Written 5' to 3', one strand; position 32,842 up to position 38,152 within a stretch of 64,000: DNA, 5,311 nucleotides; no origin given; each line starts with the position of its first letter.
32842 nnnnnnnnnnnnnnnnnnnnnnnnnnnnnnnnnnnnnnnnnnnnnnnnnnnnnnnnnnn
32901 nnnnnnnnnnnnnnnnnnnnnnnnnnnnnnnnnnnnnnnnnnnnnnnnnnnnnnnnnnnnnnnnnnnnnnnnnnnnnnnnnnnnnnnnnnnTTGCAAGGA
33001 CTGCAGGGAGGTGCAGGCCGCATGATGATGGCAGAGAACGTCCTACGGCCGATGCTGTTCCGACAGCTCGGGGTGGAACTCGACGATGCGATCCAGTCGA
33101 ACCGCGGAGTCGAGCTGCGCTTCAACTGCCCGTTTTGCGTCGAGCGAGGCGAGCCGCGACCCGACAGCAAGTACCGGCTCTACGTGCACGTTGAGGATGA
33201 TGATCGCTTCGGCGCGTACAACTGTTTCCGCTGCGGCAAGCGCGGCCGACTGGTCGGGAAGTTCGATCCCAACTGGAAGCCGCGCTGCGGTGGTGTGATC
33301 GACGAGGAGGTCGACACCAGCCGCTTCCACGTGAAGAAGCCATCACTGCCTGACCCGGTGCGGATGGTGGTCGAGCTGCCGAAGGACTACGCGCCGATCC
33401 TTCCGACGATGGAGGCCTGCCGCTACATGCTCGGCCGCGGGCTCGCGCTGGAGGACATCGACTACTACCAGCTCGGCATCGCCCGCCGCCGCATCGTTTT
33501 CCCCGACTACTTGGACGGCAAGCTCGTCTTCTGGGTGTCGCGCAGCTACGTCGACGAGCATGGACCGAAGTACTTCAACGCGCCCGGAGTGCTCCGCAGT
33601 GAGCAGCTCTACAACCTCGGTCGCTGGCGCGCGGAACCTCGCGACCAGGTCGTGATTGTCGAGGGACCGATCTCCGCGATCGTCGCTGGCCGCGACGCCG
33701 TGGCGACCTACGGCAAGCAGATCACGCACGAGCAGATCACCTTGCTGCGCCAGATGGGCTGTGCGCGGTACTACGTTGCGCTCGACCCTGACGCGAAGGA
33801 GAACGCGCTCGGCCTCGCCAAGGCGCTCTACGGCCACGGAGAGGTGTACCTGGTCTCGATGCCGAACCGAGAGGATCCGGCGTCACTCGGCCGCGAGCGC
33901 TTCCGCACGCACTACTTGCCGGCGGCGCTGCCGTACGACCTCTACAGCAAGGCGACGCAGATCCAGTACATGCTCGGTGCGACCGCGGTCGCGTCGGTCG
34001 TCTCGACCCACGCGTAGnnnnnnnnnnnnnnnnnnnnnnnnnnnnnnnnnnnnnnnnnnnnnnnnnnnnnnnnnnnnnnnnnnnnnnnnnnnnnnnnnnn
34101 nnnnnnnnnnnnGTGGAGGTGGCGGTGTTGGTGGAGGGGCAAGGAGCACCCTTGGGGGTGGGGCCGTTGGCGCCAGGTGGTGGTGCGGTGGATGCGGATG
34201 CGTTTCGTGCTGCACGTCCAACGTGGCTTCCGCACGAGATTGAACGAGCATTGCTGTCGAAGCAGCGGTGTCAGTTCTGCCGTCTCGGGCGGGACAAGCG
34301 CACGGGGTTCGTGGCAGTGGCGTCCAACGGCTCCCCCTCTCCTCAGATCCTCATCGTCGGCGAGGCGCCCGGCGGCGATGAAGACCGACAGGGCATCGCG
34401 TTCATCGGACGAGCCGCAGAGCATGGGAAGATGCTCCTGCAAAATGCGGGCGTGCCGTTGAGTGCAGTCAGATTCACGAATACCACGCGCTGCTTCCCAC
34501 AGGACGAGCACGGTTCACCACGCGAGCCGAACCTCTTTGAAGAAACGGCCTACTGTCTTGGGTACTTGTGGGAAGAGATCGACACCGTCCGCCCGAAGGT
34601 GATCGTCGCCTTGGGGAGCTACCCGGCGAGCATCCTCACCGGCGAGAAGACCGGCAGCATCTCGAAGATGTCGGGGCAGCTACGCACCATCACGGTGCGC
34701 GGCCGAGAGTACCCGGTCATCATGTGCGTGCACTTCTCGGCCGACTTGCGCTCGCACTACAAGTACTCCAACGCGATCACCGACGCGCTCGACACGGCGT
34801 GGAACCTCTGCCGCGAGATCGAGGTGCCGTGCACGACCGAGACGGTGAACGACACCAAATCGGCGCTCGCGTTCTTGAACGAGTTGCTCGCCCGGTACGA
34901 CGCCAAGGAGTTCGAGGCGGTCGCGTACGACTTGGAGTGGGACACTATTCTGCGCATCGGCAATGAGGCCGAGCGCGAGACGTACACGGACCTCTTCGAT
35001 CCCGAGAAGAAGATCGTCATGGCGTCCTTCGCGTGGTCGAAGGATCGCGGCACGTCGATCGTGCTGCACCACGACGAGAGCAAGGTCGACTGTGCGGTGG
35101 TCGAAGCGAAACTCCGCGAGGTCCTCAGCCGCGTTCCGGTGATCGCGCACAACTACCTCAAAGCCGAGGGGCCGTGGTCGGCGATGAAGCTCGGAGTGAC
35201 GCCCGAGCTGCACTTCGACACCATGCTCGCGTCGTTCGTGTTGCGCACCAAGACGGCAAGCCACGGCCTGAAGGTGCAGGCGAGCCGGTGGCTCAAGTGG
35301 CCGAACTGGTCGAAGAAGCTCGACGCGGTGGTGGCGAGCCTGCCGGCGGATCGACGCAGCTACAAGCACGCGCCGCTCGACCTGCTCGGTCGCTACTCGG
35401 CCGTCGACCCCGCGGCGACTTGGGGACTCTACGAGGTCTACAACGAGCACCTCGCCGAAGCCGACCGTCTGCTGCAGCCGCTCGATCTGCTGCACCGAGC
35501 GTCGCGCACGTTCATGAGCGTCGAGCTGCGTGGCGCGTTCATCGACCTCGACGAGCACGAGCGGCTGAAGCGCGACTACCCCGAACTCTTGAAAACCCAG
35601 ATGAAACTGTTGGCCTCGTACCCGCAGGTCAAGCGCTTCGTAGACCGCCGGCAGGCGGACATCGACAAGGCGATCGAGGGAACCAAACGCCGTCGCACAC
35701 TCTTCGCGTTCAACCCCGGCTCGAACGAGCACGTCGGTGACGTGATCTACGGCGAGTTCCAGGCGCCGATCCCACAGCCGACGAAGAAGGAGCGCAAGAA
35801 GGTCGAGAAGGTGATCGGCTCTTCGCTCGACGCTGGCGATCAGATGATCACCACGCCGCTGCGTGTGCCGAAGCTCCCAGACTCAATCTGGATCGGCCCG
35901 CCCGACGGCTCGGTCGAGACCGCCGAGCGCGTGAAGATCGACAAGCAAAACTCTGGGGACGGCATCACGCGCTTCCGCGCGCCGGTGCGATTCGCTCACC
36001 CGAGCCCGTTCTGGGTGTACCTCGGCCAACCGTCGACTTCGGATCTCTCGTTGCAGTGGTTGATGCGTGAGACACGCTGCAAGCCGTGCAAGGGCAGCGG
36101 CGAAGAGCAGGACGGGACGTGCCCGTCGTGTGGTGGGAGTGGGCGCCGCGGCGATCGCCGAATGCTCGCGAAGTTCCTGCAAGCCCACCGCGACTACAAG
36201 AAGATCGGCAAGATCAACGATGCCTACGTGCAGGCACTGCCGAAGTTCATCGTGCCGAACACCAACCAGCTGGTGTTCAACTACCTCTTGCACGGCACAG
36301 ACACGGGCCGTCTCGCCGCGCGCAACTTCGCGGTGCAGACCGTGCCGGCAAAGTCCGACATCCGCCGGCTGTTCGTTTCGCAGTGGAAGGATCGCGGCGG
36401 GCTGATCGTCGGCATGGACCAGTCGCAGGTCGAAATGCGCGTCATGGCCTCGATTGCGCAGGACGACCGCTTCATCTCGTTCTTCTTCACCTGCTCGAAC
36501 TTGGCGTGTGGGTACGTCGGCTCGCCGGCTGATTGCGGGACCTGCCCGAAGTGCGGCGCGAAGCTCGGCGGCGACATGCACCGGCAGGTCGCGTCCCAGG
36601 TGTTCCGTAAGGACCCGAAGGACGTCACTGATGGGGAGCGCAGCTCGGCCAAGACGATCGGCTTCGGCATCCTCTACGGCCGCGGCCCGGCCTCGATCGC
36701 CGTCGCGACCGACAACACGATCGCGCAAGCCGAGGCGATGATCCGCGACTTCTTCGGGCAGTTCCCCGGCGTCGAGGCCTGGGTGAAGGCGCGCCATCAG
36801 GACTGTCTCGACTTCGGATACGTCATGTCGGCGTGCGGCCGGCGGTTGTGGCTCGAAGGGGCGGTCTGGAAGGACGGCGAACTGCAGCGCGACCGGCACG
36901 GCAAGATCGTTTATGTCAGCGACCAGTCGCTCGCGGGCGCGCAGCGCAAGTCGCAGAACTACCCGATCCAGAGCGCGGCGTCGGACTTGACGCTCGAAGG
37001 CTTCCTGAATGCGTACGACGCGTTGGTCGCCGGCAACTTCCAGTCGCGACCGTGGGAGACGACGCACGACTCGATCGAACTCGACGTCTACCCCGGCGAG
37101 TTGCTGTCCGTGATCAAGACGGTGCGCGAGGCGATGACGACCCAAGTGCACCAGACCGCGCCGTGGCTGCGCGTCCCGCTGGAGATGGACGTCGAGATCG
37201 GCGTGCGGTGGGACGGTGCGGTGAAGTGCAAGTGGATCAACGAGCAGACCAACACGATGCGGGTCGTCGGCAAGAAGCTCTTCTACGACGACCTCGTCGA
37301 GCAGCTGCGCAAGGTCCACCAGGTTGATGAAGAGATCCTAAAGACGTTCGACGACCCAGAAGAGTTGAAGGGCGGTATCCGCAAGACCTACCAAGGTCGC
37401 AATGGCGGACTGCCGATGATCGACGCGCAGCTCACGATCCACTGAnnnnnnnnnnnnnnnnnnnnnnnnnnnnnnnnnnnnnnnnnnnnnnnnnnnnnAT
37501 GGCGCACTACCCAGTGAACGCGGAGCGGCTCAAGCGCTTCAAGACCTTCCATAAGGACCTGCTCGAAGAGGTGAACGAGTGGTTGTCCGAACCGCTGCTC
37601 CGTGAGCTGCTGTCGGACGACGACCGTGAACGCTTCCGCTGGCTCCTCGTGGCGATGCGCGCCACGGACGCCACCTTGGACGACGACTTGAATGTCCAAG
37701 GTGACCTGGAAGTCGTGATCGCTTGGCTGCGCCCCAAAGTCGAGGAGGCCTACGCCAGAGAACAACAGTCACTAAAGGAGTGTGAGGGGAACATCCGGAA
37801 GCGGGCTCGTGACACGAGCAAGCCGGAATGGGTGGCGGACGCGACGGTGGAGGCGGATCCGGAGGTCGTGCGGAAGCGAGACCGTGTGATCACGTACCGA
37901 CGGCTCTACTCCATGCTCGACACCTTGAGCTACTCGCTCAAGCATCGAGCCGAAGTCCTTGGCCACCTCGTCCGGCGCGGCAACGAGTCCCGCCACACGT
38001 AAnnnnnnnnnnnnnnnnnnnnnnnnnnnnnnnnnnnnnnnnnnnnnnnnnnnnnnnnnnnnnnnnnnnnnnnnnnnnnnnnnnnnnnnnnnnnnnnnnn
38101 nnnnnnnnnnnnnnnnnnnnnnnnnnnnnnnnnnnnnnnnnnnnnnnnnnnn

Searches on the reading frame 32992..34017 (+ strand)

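Call 44: search_protein_families(library=pfam, proteins=[window:32992-34017:+], max_evalue=0.001)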
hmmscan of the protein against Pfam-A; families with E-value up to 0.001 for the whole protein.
window:32992-34017:+ (341 aa): 1 family
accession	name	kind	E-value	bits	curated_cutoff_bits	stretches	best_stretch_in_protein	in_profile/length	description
PF13155.12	Toprim_2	-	0.00022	22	22.1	1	222-297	2-85/88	Toprim-like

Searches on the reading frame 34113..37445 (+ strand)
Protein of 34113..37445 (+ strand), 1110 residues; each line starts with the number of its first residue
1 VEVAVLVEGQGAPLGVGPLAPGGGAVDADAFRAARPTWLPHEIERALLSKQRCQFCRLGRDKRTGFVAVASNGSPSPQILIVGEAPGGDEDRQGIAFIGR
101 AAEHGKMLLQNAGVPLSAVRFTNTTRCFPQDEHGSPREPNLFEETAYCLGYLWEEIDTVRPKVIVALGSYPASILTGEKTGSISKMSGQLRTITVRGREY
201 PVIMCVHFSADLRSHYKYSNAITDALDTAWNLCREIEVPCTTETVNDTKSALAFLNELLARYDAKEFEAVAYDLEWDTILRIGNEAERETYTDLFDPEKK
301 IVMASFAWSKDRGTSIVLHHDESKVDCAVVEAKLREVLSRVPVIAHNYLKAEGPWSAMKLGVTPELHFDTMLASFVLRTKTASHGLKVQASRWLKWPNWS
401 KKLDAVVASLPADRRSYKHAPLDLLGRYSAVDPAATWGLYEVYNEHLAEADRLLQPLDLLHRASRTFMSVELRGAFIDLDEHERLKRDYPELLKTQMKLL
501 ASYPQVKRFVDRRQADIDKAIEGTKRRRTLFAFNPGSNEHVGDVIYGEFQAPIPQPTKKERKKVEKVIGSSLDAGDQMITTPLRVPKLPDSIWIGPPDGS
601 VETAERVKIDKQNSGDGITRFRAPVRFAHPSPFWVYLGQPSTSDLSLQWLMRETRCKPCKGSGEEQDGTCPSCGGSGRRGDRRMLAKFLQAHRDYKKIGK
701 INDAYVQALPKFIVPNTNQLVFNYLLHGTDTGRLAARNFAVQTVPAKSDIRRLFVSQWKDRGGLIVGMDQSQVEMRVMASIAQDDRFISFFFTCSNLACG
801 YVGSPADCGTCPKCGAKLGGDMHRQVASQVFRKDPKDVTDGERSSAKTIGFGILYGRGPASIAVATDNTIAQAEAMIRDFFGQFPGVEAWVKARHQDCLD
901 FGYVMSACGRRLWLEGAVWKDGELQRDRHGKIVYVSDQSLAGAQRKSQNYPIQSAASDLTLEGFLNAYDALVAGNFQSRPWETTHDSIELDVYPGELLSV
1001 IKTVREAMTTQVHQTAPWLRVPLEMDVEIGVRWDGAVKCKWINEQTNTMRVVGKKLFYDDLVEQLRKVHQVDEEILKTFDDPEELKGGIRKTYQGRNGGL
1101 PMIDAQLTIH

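Call 13: search_protein_families(library=pfam, proteins=[window:34113-37445:+], max_evalue=0.01)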
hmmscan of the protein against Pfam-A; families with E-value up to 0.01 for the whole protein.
window:34113-37445:+ (1110 aa): 3 families
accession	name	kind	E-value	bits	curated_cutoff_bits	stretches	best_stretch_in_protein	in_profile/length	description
PF00476.26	DNA_pol_A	-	5.2e-57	193.9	34.3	1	688-1034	75-380/381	DNA polymerase family A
PF03167.25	UDG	-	2.2e-18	67.2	24.3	1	72-216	3-126/141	Uracil DNA glycosylase superfamily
PF20173.3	ZnF_RZ-type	-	0.0044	17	27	1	803-828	26-51/54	RZ type zinc finger domain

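Call 16: search_dna_similar(query=window:34113-37445:+, collection=phages, mode=protein, max_rows=20)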
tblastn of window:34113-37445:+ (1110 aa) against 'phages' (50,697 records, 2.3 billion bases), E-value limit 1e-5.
Records with a match: 2561; places in all: 2564; records where one place covers at least 80% of the query: 0.
Best place of each record, by identity: <60% 2561.
By first word of the organism name: Vibrio 368; Staphylococcus 345; Salmonella 316; Mycobacterium 267; Bacillus 265; Escherichia 146; Enterococcus 142; Gordonia 92; Klebsiella 82; Listeria 75; and 70 more.
By host as written in the record: - 488; Mycobacterium smegmatis mc2 155 180; Staphylococcus aureus 114; Salmonella enterica subsp. enterica serovar Enteritidis PT1 53; Listeria monocytogenes 52; Escherichia coli 48; Erwinia amylovora 44; Mycobacterium smegmatis mc#155 42; and 516 more.
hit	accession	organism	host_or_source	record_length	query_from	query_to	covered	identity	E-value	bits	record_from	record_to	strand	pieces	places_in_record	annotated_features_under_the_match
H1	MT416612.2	Bacillus phage YungSlug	Bacillus thuringiensis kurstaki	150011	53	1030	76%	25.7%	4e-24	216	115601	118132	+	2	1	DNA polymerase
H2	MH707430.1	Bacillus phage BSP7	Bacillus subtilis ATCC 21336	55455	52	1033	76%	25.1%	5e-10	200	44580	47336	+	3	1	putative DNA polymerase I | putative DNA polymerase II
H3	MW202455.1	Caudoviricetes sp.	Manatee Spring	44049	53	1030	69%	27.2%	1e-17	178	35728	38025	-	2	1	DNA polymerase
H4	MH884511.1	Exiguobacterium phage vB_EalM-132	Exiguobacterium alkaliphilum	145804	48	1033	75%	24.9%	5e-25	201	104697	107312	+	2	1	polA_1: DNA polymerase I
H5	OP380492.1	Bacillus phage Nachito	Bacillus sp. ET1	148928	73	1037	72%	25.9%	9e-31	214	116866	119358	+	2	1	DNA polymerase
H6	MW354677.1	Bacillus phage BSTP10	Bacillus subtilis KCCM12150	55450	52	1033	71%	25.0%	4e-9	199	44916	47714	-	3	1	BSTP10_070: DNA polymerase I | BSTP10_067: putative DNA polymerase | BSTP10_068: hypothetical protein | BSTP10_069: hypothetical protein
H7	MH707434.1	Bacillus phage BSP19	Bacillus subtilis KACC 17797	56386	52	1033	71%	25.0%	4e-9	198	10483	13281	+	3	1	putative DNA polymerase I | putative DNA polymerase II | hypothetical protein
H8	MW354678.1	Bacillus phage BSTP12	Bacillus subtilis BSC16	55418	52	1033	71%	24.7%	4e-9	198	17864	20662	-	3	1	BSTP12_037: DNA polymerase I | BSTP12_034: putative DNA polymerase | BSTP12_035: hypothetical protein | BSTP12_036: hypothetical protein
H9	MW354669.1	Bacillus phage BSTP5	Bacillus subtilis BSC21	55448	52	1033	71%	24.7%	4e-9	198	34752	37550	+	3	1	DNA polymerase I | putative DNA polymerase | hypothetical protein (x2)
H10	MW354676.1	Bacillus phage BSTP8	Bacillus subtilis KCCM12150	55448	52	1033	71%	24.7%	4e-9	198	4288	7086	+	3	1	BSTP8_010: DNA polymerase I | BSTP8_013: DNA polymerase I | BSTP8_012: hypothetical protein | BSTP8_011: hypothetical protein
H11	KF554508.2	Bacillus phage CP-51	Bacillus cereus HER1399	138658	52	1039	61%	27.0%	3e-28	199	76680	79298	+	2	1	putative dna polymerase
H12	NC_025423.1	Bacillus phage CP-51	Bacillus cereus HER1399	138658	52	1039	61%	27.0%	3e-28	199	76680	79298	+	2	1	DNA polymerase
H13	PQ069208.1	Bacillus phage S4-1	Bacillus sp. S4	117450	39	1039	62%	26.4%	4e-29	193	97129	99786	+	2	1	record has no annotation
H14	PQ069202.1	Bacillus phage C30-1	Bacillus sp. C30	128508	39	1039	62%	26.4%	4e-29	193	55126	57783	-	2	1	record has no annotation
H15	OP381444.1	Clostridium phage P21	Clostridium perfringens ZWCP 21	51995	121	1052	70%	23.1%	1e-13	144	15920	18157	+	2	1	hypothetical protein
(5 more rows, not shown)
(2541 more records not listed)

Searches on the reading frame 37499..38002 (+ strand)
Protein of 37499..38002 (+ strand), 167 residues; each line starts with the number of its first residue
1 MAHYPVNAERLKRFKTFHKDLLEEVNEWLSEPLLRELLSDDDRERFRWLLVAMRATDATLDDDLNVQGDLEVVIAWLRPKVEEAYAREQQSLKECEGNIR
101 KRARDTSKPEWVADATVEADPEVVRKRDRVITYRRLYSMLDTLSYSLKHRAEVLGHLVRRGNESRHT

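Call 13: search_protein_families(library=pfam, proteins=[window:37499-38002:+], max_evalue=0.01)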
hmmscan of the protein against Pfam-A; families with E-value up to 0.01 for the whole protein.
window:37499-38002:+ (167 aa): 0 families

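Call 38: find_homologous_proteins(query=window:37499-38002:+)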
Query window:37499-38002:+ (167 aa): 1 proteins with E <= 0.001 among 84 candidates.
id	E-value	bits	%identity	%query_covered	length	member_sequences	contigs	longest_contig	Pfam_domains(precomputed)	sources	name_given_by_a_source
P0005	5.5e-99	346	94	100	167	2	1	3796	-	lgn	-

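Call 39: find_encoding_contigs(protein=P0005, flank=5000)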
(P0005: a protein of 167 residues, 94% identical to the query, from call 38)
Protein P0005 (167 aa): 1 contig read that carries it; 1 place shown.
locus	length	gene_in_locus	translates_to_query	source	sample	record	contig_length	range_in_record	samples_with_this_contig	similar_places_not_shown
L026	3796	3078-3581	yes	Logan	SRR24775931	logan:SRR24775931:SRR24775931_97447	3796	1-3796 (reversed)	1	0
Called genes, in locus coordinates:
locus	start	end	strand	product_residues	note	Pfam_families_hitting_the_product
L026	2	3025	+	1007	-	?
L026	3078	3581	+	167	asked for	-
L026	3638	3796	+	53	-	?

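Call 47: search_protein_families(library=phrogs, proteins=[window:37499-38002:+], max_evalue=0.01)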
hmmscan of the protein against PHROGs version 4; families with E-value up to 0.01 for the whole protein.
window:37499-38002:+ (167 aa): 0 families

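Call 61: search_protein_families(library=ncbifam, proteins=[window:37499-38002:+], max_evalue=0.01)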
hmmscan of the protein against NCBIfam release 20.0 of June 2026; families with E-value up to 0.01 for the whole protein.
window:37499-38002:+ (167 aa): 0 families
